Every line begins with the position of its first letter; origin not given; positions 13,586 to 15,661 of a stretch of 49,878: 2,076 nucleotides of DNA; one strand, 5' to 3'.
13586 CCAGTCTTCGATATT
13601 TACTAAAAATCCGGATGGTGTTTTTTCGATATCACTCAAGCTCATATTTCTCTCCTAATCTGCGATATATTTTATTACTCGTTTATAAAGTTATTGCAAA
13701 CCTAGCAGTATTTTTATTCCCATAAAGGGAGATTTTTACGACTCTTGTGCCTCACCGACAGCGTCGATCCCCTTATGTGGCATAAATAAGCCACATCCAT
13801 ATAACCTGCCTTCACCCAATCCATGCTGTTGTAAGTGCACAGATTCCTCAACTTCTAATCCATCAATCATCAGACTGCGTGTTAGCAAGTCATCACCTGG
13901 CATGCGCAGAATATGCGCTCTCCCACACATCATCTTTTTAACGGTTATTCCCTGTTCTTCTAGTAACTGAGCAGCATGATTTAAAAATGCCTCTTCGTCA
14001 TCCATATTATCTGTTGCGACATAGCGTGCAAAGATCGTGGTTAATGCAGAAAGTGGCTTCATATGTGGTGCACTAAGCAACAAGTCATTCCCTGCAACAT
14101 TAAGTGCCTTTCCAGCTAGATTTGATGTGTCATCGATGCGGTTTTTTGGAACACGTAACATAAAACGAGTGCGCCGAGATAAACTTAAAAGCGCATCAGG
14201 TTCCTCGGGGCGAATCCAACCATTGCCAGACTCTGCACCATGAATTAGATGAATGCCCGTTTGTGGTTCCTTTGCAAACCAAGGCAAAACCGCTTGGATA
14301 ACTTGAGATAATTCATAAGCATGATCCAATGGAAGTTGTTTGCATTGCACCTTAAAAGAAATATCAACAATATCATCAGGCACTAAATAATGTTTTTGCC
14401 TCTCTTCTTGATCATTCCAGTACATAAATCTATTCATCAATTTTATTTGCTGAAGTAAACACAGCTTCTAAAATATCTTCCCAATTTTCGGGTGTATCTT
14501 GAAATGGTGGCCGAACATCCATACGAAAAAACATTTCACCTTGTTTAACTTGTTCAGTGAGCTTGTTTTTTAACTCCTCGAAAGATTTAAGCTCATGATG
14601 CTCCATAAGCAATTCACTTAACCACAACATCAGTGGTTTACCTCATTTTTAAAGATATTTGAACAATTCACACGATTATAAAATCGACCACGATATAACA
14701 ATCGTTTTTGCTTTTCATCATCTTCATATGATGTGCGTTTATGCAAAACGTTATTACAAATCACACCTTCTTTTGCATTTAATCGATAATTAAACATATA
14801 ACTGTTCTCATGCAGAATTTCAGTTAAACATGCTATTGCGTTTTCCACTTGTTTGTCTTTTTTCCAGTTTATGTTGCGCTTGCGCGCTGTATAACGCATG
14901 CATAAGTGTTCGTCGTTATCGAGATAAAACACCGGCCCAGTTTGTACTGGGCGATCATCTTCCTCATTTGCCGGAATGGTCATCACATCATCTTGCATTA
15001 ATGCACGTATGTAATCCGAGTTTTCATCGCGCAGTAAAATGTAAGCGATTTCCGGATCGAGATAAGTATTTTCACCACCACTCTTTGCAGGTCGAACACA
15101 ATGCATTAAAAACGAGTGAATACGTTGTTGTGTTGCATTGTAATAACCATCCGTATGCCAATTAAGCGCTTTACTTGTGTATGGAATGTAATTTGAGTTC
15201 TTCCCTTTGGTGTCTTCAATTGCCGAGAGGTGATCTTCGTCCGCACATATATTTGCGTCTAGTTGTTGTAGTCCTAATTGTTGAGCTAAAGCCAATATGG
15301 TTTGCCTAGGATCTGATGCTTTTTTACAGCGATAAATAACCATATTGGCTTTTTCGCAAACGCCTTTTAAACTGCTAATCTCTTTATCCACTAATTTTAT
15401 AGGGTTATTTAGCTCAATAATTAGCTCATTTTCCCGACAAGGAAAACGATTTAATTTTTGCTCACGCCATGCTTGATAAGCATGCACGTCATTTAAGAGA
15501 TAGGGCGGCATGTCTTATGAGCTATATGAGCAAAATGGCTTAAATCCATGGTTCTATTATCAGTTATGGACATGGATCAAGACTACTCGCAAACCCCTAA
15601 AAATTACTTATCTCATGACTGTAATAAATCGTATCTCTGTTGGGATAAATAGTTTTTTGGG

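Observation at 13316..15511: Orphan Cas6/Cmx6-like protein in a TauD-dioxygenase operon, divergent from dsrA and followed by a Cys-less DsrC paralog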

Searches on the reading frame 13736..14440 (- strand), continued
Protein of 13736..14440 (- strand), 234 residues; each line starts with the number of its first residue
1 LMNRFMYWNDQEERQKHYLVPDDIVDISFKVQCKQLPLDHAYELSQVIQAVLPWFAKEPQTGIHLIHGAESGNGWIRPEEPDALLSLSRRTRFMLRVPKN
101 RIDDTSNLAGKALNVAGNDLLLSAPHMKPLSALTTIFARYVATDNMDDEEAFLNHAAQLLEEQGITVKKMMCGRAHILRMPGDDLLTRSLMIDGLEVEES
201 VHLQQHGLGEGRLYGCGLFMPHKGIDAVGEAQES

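Call 51: search_protein_families(library=pfam, proteins=[L092:7789-8004:+, L018:7258-7965:+, L094:4868-5566:+, L093:7306-7995:+], max_evalue=0.1)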
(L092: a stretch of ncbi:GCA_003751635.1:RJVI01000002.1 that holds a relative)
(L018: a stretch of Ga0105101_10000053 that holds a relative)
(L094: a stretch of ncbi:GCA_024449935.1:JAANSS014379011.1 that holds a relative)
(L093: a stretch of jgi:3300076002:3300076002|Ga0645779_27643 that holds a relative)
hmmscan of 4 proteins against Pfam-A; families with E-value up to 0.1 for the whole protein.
L092:7789-8004:+ (71 aa): 1 family
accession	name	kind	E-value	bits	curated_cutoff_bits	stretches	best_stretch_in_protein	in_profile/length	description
PF22295.1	DUF6967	-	2.9e-27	94.7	27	1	4-67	1-64/65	Family of unknown function (DUF6967)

L018:7258-7965:+ (235 aa): 0 families

L094:4868-5566:+ (232 aa): 0 families

L093:7306-7995:+ (229 aa): 0 families

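Call 62: find_homologous_proteins(query=P0263, max_evalue=1e-10)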
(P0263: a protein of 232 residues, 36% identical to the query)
Query P0263 (232 aa): 60 proteins with E <= 1e-10 among 8000 candidates.
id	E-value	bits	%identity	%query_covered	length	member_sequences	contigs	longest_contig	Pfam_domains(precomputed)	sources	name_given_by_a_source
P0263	3.3e-144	497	100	100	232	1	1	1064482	PF09559.16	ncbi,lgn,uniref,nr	ncbi:type I-MYXAN CRISPR-associated protein Cas6/Cmx6 [Inmirania thermothiophila]|uniref:CRISPR-asso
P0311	1.8e-52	197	48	95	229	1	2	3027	PF09559.16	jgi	jgi:CRISPR-associated protein Cas6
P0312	6.1e-50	188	45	95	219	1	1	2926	PF09559.16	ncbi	ncbi:MAG: type I-MYXAN CRISPR-associated protein Cas6/Cmx6 [Candidatus Thiodiazotropha sp.]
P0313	9.7e-50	188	48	95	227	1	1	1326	PF09559.16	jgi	jgi:CRISPR-associated protein Cas6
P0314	4.7e-49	185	45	95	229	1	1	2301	PF09559.16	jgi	jgi:CRISPR-associated protein Cas6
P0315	1.2e-47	181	45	95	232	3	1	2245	PF09559.16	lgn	-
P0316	3.8e-47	179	43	98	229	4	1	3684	PF09559.16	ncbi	-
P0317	5.0e-47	179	44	94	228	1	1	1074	PF09559.16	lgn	-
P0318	4.8e-46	175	43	95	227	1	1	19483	PF09559.16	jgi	-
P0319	1.4e-45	174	44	94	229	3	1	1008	PF09559.16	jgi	jgi:CRISPR-associated protein Cas6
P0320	1.5e-45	174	45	95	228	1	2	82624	PF09559.16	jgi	jgi:CRISPR-associated protein Cas6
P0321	1.9e-44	170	45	85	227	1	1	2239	PF09559.16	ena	-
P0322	2.3e-44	170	44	95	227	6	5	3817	PF09559.16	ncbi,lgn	-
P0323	4.2e-44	169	45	85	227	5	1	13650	PF09559.16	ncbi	-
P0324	7.1e-44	168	44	94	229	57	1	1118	PF09559.16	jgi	-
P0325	8.3e-44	168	43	97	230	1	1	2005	PF09559.16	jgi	jgi:CRISPR-associated protein Cas6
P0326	1.5e-43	167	41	97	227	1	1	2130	PF09559.16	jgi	jgi:CRISPR-associated protein Cas6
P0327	2.1e-43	167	42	97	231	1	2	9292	PF09559.16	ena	-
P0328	3.8e-43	166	42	94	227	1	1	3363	PF09559.16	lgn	-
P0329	4.8e-43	166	42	94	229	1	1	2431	PF09559.16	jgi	jgi:CRISPR-associated protein Cas6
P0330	6.8e-43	165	41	95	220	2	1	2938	PF09559.16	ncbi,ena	-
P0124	1.3e-42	164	42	94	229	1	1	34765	PF09559.16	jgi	jgi:CRISPR-associated protein Cas6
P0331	2.1e-42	164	39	95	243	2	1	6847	PF09559.16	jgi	jgi:CRISPR-associated protein Cas6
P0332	2.4e-42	163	43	95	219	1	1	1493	PF09559.16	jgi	jgi:CRISPR-associated protein Cas6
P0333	2.5e-42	163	40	95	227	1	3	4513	PF09559.16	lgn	-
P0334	4.3e-42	163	42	95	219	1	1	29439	PF09559.16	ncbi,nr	ncbi:MAG: hypothetical protein KUF72_00705 [Candidatus Thiodiazotropha sp. (ex Ctena orbiculata)]|nr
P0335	5.2e-42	162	42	95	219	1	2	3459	PF09559.16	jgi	jgi:CRISPR-associated protein Cas6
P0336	5.5e-42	162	42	94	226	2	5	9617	PF09559.16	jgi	jgi:CRISPR-associated protein Cas6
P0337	1.7e-41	161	42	95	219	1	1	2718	PF09559.16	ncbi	ncbi:MAG: type I-MYXAN CRISPR-associated protein Cas6/Cmx6 [Pseudomonadota bacterium]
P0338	2.1e-41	160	43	95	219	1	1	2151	PF09559.16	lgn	-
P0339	3.3e-41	160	44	96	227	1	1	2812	PF09559.16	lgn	-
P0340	4.4e-41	159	41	95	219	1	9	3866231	PF09559.16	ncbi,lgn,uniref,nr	ncbi:MAG: hypothetical protein JAY99_10580 [Candidatus Thiodiazotropha lotti]|uniref:Type I-MYXAN CR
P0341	5.5e-41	159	40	94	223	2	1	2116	PF09559.16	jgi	jgi:CRISPR-associated protein Cas6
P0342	9.5e-41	158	40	97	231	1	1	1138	PF09559.16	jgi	jgi:CRISPR-associated protein Cas6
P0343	1.0e-40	158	42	95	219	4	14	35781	PF09559.16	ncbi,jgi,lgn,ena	ncbi:MAG: type I-MYXAN CRISPR-associated protein Cas6/Cmx6 [Chromatiales bacterium]|jgi:CRISPR-assoc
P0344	1.0e-40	158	49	84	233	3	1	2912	PF09559.16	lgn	-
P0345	1.5e-40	158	45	95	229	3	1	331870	PF09559.16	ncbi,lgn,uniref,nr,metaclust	ncbi:type I-MYXAN CRISPR-associated protein Cas6/Cmx6 [Thioalkalivibrio sp. AKL19]|uniref:type I-MYX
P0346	1.8e-40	157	44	95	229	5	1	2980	PF09559.16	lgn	-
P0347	1.9e-40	157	41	94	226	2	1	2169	PF09559.16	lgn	-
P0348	1.9e-40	157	41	95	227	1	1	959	PF09559.16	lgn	-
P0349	9.6e-40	155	44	87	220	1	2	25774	PF09559.16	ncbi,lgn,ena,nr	ncbi:MAG TPA: type I-MYXAN CRISPR-associated protein Cas6/Cmx6 [Sedimenticola sp.]|nr:type I-MYXAN C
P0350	9.6e-40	155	41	95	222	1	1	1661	PF09559.16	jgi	jgi:CRISPR-associated protein Cas6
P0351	1.1e-39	155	40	95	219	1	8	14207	PF09559.16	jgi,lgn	jgi:CRISPR-associated protein Cas6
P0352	2.0e-39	154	40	95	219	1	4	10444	PF09559.16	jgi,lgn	jgi:CRISPR-associated protein Cas6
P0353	2.4e-38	150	45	88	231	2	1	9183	PF09559.16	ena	-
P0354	2.7e-38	150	39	94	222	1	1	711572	PF09559.16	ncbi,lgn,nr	ncbi:MAG: type I-MYXAN CRISPR-associated protein Cas6/Cmx6 [Candidatus Thiodiazotropha sp. (ex Monit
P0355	2.8e-38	150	37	97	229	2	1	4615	PF09559.16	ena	-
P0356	1.1e-37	148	38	97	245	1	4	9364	PF09559.16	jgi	jgi:CRISPR-associated protein Cas6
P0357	1.3e-37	148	37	94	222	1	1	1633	PF09559.16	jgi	jgi:CRISPR-associated protein Cas6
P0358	2.7e-37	147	38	95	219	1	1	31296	PF09559.16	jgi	jgi:CRISPR-associated protein Cas6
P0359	4.6e-37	146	38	95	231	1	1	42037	PF09559.16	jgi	jgi:CRISPR-associated protein Cas6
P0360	5.3e-37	146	40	95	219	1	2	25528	PF09559.16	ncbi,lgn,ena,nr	ncbi:MAG: type I-MYXAN CRISPR-associated protein Cas6/Cmx6 [Gammaproteobacteria bacterium]|nr:type I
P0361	5.7e-37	146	39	95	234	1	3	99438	PF09559.16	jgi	jgi:CRISPR-associated protein Cas6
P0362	6.2e-37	146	38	95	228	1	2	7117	PF09559.16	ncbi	-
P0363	3.3e-36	143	39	94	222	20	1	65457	PF09559.16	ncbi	ncbi:MAG: type I-MYXAN CRISPR-associated protein Cas6/Cmx6 [Candidatus Thiodiazotropha endolucinida]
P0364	1.3e-35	141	38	95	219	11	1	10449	PF09559.16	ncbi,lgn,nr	ncbi:MAG: type I-MYXAN CRISPR-associated protein Cas6/Cmx6 [Candidatus Thiodiazotropha sp. (ex Lucin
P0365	2.1e-35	141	38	94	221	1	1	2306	PF09559.16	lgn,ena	-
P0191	6.4e-29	119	42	95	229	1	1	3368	PF09559.16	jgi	jgi:CRISPR-associated protein Cas6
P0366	7.2e-20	90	39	89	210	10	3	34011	PF09559.16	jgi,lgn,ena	-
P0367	7.9e-18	83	43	61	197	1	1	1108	PF09559.16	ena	-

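Call 82: search_solved_structures(query=A5, max_evalue=10)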
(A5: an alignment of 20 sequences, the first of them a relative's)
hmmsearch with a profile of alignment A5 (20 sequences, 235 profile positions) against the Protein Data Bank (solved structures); distinct sequences matched with E-value up to 10: 13.
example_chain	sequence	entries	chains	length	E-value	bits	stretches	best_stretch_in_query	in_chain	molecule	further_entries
5fc2_B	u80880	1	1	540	0.043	16.7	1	176-232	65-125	separase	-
5fby_A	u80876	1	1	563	0.045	16.6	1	176-232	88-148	separase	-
5fc3_B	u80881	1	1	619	0.051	16.4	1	176-232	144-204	separase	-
9tlt_A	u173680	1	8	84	0.52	13.2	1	18-89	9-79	Sc-apCC-2-KLHL20-4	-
6nuk_A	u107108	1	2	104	1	12.2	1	21-79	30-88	Ferredog-Diesel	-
4i9c_A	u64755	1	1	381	1.2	11.9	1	32-100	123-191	Response regulator aspartate phosphatase F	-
4i9e_A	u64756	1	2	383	1.2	11.9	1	32-100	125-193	Response regulator aspartate phosphatase F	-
3ulq_A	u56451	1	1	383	1.2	11.9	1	32-100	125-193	Response regulator aspartate phosphatase F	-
4gyo_A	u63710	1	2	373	1.6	11.5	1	34-98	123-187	Response regulator aspartate phosphatase J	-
9cfs_A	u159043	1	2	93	2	11.2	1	14-90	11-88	Long regulatory protein rop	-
4i1a_A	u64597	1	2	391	4.2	10.2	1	26-105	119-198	Response regulator aspartate phosphatase I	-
2oto_A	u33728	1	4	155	8.4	9.2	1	9-74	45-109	M protein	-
5xjc_Z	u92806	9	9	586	9.8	9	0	5-78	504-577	Pre-mRNA-splicing factor SLU7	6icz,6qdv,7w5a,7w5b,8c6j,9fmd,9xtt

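Call 83: search_protein_families(library=padloc, proteins=[window:13736-14440:-, L018:7258-7965:+], max_evalue=0.1)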
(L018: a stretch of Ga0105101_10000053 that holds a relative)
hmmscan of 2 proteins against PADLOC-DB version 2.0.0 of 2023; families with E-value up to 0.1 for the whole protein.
window:13736-14440:- (234 aa): 6 families
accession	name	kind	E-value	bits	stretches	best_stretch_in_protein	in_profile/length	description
PDLC01346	Cas6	-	7.6e-62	206.9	1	25-223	1-190/191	"CAS-I,CAS-II,CAS-III,CAS-IV,CAS-V,CAS-VI; crRNAmaturation"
PDLC01625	Cas6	-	1.3e-59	199.6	1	26-223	1-188/189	"CAS-I,CAS-II,CAS-III,CAS-IV,CAS-V,CAS-VI; crRNAmaturation"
PDLC00953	Cas6a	-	4.4e-42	142.4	1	24-221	3-197/197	"CRISPR-associated protein Cas6, subtype MYXAN"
PDLC01316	Cas6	-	8.7e-42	141.5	1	25-221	1-185/185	"CAS-I,CAS-II,CAS-III,CAS-IV,CAS-V,CAS-VI; crRNAmaturation"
PDLC02102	Cas6b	-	4.8e-28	96.4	1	24-223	3-199/200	-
PDLC02106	Cas6b2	-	4.6e-23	80.3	1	23-221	7-202/203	-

L018:7258-7965:+ (235 aa): 0 families

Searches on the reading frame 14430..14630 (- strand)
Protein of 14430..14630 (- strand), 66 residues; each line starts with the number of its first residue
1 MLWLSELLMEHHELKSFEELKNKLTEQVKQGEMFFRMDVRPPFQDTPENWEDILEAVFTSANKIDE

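Call 3: search_protein_families(library=pfam, proteins=[window:14430-14630:-], max_evalue=1)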
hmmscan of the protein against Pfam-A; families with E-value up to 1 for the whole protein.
window:14430-14630:- (66 aa): 3 families
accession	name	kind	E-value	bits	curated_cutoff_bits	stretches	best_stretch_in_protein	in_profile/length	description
PF05209.18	MinC_N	-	0.054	14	27.3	1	16-55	19-61/71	Septum formation inhibitor MinC, N-terminal domain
PF03047.20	ComC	-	0.089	13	20.4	1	12-33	5-26/31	COMC family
PF03607.23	DCX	-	0.13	12.8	22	1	10-31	3-22/60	Doublecortin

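Call 4: search_protein_families(library=ncbifam, proteins=[window:14430-14630:-], max_evalue=1)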
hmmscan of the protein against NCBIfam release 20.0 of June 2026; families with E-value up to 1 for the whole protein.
window:14430-14630:- (66 aa): 0 families

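Call 83: search_protein_families(library=padloc, proteins=[window:14430-14630:-], max_evalue=0.1)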
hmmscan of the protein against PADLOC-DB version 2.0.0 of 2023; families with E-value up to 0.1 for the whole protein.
window:14430-14630:- (66 aa): 0 families

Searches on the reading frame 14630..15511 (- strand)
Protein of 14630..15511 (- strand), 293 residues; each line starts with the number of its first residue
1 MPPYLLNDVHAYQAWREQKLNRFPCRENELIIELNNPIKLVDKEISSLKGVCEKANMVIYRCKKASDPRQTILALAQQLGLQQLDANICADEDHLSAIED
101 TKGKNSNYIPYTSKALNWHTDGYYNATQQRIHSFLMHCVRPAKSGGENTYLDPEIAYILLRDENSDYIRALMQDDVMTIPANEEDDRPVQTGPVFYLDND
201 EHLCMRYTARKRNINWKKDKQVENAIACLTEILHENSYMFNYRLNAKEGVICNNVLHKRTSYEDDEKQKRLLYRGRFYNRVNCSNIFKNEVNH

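Call 3: search_protein_families(library=pfam, proteins=[window:14630-15511:-], max_evalue=1)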
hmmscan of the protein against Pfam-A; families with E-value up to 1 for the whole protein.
window:14630-15511:- (293 aa): 2 families
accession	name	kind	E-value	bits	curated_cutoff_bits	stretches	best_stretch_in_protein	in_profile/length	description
PF02668.22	TauD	-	8.9e-20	72.1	27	1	69-274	49-265/267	Taurine catabolism dioxygenase TauD, TfdA family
PF13797.11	Post_transc_reg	-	0.081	13.1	25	1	112-140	13-41/83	Post-transcriptional regulator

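Call 4: search_protein_families(library=ncbifam, proteins=[window:14630-15511:-], max_evalue=1)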
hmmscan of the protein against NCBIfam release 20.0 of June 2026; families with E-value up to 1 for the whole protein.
window:14630-15511:- (293 aa): 3 families
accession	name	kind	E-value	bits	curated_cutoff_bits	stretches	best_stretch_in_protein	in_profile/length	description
TIGR02409.1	carnitine_bodg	equivalog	1e-11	44.5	414.75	1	105-272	176-347/366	gamma-butyrobetaine dioxygenase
NF049936.1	TriMthamethphnDioxTmpA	equivalog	6e-10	38.5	400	1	105-265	174-339/366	2-trimethylaminoethylphosphonate dioxygenase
TIGR02410.1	carnitine_TMLD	equivalog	9.9e-10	38.5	268.3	1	110-263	173-338/362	trimethyllysine dioxygenase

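Call 63: search_solved_structures(query=window:14630-15511:-, max_evalue=0.01)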
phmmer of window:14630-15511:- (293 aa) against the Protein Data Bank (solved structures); distinct sequences matched with E-value up to 0.01: 0.

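Call 83: search_protein_families(library=padloc, proteins=[window:14630-15511:-], max_evalue=0.1)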
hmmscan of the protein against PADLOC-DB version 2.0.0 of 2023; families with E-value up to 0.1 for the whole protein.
window:14630-15511:- (293 aa): 0 families

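Call 111: predict_structure(protein=window:14630-15511:-)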
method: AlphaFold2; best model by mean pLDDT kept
length: 293 residues; sequences in the alignment: 1
mean_pLDDT: 39.7   pTM: 0.28
mean pLDDT of the five models: 39.7, 32.1, 31.5, 28.7, 24.0
residues with pLDDT >= 90: 0; 70-90: 0; 50-70: 49; < 50: 244
segments of 3 or more residues with pLDDT < 50: 1-23, 33-58, 78-90, 92-105, 111-194, 197-202, 207-219, 231-293
pLDDT, mean of each block of 10 residues (from residue 1): 27 37 48 43 41 48 56 51 46 47 46 36 32 37 34 37 32 31 37 46 47 43 52 43 40 38 32 24 26 26
secondary structure, 60 per line:
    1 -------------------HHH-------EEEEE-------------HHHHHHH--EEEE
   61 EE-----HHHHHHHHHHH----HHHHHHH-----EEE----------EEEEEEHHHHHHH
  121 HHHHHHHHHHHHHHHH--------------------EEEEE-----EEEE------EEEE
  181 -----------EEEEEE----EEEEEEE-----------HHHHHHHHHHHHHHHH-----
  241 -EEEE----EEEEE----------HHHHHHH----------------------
elements in order: E30-34 H48-54 E57-62 H68-78 H83-89 E95-97 E108-113 H114-136 E157-161 E167-170 E177-180 E192-197 E202-208 H220-235 E242-245 E250-254 H265-271

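Call 112: search_solved_structures(query=A6, max_evalue=0.01)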
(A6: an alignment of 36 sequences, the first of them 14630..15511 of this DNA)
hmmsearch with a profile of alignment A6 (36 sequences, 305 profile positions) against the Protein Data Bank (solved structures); distinct sequences matched with E-value up to 0.01: 5.
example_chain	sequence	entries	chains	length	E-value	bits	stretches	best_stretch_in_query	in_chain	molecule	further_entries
6npb_A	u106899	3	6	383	2.6e-08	36.4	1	117-279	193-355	TmpA, 2-trimethylaminoethylphosphonate hydroxylase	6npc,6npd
4bg1_A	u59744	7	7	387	7.4e-05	25.1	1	111-282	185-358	GAMMA-BUTYROBETAINE DIOXYGENASE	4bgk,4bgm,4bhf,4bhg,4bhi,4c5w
3ms5_A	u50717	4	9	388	7.4e-05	25.1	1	111-282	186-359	Gamma-butyrobetaine dioxygenase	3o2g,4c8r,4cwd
3n6w_A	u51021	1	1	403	8.1e-05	25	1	111-282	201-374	Gamma-butyrobetaine dioxygenase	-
9j0j_A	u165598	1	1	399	0.00019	23.7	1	108-297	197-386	Fe/2OG-dependent oxygenase DfmD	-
